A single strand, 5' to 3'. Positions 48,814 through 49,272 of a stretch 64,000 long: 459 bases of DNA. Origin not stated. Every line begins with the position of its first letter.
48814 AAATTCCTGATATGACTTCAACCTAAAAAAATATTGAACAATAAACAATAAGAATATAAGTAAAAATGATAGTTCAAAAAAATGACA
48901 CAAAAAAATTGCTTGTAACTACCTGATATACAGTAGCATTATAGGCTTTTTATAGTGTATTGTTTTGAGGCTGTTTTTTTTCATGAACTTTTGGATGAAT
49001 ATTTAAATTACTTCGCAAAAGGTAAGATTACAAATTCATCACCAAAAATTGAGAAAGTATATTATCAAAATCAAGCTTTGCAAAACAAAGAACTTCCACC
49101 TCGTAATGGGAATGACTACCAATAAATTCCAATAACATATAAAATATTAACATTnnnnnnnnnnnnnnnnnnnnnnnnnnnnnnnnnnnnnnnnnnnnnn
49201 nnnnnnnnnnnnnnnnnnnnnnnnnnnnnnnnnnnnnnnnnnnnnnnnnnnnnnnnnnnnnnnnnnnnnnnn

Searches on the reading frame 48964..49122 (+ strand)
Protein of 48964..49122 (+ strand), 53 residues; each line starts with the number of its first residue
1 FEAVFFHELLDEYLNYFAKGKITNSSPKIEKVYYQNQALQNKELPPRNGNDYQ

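Call 76: search_protein_representatives(protein=window:48964-49122:+)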
Query: 53 residues. Proteins with E-value up to 0.001 (for the whole library): 34; up to 1e-10: 5; up to 1e-30: 0. The best 34 are listed.
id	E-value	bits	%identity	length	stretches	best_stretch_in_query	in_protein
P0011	3.1e-15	71.0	71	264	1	3-53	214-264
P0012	1.1e-14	69.3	71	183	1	2-53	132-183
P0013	4.5e-13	64.3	63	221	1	3-53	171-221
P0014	6.0e-11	57.7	62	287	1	3-52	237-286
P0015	8.0e-11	57.3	55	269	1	3-53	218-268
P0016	2.0e-10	56.0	55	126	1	3-53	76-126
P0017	5.9e-10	54.6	54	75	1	3-52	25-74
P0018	1.4e-09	53.4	59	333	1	3-53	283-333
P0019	1.9e-09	53.0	51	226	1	3-53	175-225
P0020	1.4e-08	50.3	53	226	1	3-53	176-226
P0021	1.8e-08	49.9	57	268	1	3-53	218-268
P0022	2.5e-08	49.5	62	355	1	4-53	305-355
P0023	7.4e-08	48.0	55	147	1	3-53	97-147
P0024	1.9e-07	46.8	58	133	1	3-52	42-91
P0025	4.5e-07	45.6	49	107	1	3-53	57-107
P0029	3.2e-06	42.9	56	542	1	3-52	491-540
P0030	4.1e-06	42.6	51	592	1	3-53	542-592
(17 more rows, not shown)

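Call 77: search_protein_families(library=pfam, proteins=[P0011, P0012, P0013, P0014, P0015, P0018, P0022, P0029, P0030, P0021], max_evalue=0.001)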
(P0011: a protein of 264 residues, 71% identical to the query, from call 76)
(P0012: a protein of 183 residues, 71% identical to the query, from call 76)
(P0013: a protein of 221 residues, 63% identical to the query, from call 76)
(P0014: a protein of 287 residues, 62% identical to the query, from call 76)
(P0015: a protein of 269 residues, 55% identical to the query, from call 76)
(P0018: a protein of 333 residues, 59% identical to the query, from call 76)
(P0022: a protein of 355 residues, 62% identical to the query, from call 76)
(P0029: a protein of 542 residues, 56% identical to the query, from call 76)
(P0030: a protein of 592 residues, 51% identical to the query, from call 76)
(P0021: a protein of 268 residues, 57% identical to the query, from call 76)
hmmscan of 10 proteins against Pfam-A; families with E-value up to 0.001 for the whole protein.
P0011 (264 aa): 0 families

P0012 (183 aa): 0 families

P0013 (221 aa): 0 families

P0014 (287 aa): 0 families

P0015 (269 aa): 0 families

P0018 (333 aa): 0 families

P0022 (355 aa): 0 families

P0029 (542 aa): 0 families

P0030 (592 aa): 0 families

P0021 (268 aa): 0 families

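Call 80: find_encoding_contigs(protein=P0011, flank=5000, max_places=5)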
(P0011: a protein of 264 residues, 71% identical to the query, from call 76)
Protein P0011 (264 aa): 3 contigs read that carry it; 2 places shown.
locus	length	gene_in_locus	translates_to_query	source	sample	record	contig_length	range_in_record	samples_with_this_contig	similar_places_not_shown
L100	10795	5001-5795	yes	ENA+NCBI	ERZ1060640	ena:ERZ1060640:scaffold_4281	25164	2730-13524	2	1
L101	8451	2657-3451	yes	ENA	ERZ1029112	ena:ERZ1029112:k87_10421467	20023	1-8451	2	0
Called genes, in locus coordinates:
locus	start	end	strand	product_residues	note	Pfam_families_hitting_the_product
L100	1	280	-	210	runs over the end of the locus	-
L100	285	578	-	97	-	-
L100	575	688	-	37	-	-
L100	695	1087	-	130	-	-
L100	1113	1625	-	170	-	-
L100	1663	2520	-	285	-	-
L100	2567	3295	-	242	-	-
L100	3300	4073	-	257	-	PF15659:Toxin-JAB1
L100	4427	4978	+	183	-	-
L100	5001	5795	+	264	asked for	-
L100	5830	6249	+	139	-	-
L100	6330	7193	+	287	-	-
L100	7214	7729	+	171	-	-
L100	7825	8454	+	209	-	PF00665:rve, PF24764:rva_4 (weak), PF13683:rve_3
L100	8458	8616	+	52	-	-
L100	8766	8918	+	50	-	-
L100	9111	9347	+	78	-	PF00830:Ribosomal_L28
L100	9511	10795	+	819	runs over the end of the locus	PF13715:CarbopepD_reg_2, PF07715:Plug (faint)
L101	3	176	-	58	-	?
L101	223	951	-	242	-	-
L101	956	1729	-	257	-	PF15659:Toxin-JAB1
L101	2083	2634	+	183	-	-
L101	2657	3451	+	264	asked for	-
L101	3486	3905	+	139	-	-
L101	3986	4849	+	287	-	-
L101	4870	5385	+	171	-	-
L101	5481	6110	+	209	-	PF00665:rve, PF24764:rva_4 (weak), PF13683:rve_3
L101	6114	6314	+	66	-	-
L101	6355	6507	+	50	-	-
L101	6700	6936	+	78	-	PF00830:Ribosomal_L28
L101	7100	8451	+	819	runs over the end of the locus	PF13715:CarbopepD_reg_2, PF07715:Plug (faint)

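Call 89: search_protein_families(library=ncbifam, proteins=[P0011, P0022], max_evalue=1)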
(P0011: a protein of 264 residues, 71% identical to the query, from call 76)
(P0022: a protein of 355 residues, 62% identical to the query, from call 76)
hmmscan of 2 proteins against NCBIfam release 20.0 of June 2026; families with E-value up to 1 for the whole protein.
P0011 (264 aa): 1 family
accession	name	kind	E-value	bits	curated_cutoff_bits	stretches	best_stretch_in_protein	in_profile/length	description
TIGR03696.1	Rhs_assc_core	domain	2.7e-05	24.6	32.5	1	29-66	39-75/76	RHS repeat-associated core domain-containing protein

P0022 (355 aa): 1 family
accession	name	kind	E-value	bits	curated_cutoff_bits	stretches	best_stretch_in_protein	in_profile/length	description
TIGR03696.1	Rhs_assc_core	domain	1e-19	70.8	32.5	1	67-143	3-75/76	RHS repeat-associated core domain-containing protein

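Call 99: search_protein_families(library=pfam, proteins=[L100:6330-7193:+, L100:4427-4978:+], max_evalue=0.01)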
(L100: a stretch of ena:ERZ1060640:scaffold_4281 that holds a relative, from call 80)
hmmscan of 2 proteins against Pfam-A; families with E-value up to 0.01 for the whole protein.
L100:6330-7193:+ (287 aa): 0 families

L100:4427-4978:+ (183 aa): 0 families
